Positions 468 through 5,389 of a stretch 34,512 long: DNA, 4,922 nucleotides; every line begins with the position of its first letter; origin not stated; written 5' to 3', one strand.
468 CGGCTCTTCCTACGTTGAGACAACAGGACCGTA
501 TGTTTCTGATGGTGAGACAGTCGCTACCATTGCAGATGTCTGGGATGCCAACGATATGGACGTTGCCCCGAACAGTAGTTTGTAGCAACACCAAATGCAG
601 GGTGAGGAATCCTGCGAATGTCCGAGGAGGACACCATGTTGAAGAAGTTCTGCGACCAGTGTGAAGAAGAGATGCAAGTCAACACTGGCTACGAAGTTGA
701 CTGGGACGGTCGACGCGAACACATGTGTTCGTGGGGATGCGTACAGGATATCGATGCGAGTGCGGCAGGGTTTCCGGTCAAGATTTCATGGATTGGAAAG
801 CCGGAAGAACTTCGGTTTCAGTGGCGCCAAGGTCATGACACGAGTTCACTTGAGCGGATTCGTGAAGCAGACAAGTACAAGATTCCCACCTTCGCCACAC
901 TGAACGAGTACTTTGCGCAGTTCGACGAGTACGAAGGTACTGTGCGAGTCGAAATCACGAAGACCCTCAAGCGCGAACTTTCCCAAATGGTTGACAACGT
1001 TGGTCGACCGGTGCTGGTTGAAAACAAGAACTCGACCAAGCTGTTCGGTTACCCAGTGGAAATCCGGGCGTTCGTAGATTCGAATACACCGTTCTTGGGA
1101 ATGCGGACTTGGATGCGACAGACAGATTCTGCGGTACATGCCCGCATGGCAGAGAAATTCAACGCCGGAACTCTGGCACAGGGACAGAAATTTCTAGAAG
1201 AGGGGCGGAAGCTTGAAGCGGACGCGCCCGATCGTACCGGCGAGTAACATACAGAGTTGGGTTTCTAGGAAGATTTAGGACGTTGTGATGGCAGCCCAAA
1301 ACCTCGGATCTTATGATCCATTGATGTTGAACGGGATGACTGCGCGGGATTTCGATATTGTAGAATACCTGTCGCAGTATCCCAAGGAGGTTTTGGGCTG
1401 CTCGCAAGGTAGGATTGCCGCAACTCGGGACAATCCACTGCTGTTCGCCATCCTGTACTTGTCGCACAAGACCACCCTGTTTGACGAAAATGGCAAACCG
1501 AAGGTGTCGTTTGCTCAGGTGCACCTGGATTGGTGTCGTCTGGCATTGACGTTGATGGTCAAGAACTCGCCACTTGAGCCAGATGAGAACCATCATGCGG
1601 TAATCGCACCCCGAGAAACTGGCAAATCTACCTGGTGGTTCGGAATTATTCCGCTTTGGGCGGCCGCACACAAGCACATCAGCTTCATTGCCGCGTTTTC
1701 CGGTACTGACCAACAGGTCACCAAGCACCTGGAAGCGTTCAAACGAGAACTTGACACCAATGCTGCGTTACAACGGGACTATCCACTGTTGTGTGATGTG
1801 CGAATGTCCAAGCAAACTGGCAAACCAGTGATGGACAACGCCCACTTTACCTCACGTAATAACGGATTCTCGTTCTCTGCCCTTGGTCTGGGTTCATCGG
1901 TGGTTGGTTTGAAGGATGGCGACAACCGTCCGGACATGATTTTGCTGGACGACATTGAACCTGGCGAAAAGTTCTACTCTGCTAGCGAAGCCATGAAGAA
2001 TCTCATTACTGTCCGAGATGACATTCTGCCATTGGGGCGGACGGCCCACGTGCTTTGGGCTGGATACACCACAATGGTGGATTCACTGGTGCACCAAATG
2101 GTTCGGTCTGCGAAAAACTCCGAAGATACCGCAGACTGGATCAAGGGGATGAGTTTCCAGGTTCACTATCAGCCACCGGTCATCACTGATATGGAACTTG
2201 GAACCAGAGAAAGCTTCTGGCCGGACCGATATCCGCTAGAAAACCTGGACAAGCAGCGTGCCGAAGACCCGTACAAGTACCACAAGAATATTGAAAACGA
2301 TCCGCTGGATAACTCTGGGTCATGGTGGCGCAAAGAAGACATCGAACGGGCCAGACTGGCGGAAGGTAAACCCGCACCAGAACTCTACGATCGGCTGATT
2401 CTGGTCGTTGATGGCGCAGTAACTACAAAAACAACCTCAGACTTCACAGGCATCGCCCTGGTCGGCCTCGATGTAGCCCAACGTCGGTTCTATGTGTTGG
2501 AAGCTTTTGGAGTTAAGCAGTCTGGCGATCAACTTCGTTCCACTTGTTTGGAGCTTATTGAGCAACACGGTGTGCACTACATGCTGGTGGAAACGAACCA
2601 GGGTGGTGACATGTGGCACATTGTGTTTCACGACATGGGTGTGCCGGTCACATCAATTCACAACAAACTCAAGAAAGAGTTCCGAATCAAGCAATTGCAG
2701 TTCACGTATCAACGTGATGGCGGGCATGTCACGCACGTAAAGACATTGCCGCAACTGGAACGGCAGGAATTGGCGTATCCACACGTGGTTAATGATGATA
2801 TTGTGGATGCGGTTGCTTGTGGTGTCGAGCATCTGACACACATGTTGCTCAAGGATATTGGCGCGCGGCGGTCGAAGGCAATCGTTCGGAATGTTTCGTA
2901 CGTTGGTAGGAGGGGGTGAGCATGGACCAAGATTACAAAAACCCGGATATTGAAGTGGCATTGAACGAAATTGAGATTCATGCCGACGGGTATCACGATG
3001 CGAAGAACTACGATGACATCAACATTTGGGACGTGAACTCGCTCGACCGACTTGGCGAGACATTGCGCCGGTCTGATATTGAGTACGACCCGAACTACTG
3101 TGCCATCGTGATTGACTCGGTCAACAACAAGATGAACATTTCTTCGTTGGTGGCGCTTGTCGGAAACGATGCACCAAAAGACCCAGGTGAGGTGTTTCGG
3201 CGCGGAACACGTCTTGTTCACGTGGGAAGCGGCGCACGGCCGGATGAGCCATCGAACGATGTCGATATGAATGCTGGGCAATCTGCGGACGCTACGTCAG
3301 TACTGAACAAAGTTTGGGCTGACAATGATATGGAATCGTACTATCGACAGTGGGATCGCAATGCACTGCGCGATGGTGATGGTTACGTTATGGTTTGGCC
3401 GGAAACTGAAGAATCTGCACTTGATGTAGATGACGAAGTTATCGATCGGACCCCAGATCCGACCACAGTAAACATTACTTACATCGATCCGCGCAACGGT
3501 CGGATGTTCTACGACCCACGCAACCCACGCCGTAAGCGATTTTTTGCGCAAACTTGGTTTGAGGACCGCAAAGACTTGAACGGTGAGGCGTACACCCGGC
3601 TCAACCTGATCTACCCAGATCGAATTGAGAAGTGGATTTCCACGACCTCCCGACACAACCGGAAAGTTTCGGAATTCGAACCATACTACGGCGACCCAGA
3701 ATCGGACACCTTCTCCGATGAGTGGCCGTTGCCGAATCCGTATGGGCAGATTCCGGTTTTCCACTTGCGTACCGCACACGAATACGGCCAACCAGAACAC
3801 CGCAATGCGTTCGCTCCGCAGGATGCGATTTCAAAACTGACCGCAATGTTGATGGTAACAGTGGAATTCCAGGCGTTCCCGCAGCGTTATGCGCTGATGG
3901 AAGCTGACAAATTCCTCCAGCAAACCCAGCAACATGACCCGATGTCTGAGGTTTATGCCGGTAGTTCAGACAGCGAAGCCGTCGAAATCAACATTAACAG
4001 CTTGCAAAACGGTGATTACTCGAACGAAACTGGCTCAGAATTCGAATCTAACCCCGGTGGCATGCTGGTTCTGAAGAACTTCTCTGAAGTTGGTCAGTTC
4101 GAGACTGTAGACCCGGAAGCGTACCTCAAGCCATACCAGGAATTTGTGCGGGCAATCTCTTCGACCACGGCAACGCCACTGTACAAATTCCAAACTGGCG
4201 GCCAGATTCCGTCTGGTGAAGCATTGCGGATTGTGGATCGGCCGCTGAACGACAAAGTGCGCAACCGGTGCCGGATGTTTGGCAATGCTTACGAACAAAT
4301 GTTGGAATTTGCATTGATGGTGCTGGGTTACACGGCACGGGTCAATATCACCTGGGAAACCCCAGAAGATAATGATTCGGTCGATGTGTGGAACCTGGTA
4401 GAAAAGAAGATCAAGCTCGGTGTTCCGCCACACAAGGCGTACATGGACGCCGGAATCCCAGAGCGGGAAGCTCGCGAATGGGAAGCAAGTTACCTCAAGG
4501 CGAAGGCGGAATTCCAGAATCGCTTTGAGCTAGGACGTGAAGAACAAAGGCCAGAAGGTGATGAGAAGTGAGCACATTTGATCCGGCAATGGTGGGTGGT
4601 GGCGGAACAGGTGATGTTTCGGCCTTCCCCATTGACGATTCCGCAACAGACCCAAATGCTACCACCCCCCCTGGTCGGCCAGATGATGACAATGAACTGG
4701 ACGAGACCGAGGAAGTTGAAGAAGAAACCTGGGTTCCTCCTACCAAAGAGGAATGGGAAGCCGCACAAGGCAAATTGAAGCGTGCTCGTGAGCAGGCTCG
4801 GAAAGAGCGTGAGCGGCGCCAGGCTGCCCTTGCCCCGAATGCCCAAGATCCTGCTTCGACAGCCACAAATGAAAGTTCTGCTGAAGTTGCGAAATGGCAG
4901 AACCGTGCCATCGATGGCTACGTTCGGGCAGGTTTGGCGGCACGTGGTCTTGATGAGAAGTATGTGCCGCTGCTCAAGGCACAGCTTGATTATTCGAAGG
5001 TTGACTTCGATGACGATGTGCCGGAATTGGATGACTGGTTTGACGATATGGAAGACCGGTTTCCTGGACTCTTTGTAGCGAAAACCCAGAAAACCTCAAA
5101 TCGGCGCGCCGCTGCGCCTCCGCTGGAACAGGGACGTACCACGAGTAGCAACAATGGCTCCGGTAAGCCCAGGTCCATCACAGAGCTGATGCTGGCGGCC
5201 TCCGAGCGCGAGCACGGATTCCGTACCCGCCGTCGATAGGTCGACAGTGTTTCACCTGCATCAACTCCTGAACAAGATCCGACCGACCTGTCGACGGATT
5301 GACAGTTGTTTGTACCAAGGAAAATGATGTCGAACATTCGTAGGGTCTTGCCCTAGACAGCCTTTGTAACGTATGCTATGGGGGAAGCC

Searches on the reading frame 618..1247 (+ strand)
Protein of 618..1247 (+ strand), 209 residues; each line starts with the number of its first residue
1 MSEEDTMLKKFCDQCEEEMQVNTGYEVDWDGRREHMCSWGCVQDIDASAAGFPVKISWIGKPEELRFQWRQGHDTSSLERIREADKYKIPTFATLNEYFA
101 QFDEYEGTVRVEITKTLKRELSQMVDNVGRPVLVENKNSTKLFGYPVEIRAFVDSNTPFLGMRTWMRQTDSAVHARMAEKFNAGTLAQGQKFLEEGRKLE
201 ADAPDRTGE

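Call 20: search_protein_families(library=phrogs, proteins=[window:618-1247:+], max_evalue=0.001)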
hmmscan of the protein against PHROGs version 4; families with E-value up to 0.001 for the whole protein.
window:618-1247:+ (209 aa): 0 families

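Call 71: search_protein_families(library=pfam, proteins=[window:618-1247:+], max_evalue=0.5)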
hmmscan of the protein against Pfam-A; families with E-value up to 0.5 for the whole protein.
window:618-1247:+ (209 aa): 2 families
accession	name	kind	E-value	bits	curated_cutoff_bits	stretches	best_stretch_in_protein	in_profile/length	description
PF06467.20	zf-FCS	-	0.0073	16.5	22.4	1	12-42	7-36/39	MYM-type Zinc finger with FCS sequence motif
PF12156.14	ATPase-cat_bd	-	0.062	14.5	27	1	12-42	2-32/86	Putative metal-binding domain of cation transport ATPase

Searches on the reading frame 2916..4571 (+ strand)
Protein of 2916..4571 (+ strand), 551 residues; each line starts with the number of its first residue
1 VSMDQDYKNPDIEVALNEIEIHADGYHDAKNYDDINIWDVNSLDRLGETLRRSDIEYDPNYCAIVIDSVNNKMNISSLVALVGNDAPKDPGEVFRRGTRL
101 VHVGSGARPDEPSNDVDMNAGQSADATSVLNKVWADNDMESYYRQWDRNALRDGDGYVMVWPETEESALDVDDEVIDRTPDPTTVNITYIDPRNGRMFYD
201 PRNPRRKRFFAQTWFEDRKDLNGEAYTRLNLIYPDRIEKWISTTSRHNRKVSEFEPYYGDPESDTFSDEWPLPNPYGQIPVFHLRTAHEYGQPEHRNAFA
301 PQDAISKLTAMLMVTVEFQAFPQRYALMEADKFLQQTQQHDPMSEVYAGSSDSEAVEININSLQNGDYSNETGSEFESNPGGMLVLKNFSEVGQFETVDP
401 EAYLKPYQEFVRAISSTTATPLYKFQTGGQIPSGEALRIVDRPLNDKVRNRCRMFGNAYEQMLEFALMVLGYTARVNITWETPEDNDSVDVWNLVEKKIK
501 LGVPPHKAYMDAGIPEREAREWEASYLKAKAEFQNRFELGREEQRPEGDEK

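Call 20: search_protein_families(library=phrogs, proteins=[window:2916-4571:+], max_evalue=0.001)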
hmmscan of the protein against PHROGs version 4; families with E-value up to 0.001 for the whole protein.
window:2916-4571:+ (551 aa): 2 families
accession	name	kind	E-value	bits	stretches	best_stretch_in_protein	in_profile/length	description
phrog_104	-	head and packaging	8e-45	154.5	1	120-528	112-467/550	portal protein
phrog_64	-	head and packaging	3.1e-15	56.6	1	123-305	152-298/547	portal protein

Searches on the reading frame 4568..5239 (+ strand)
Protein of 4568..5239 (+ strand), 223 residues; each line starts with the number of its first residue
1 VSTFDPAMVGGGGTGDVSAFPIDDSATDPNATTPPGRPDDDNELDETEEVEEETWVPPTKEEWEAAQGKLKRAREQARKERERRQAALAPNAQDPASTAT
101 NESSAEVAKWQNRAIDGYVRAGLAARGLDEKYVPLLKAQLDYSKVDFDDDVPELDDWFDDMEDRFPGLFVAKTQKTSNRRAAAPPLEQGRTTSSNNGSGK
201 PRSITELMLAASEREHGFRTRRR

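Call 20: search_protein_families(library=phrogs, proteins=[window:4568-5239:+], max_evalue=0.001)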
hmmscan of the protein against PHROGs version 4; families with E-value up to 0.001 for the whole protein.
window:4568-5239:+ (223 aa): 1 family
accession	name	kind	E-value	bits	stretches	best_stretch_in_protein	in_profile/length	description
phrog_12880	-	head and packaging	0.00022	22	1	39-148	73-182/228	head scaffolding protein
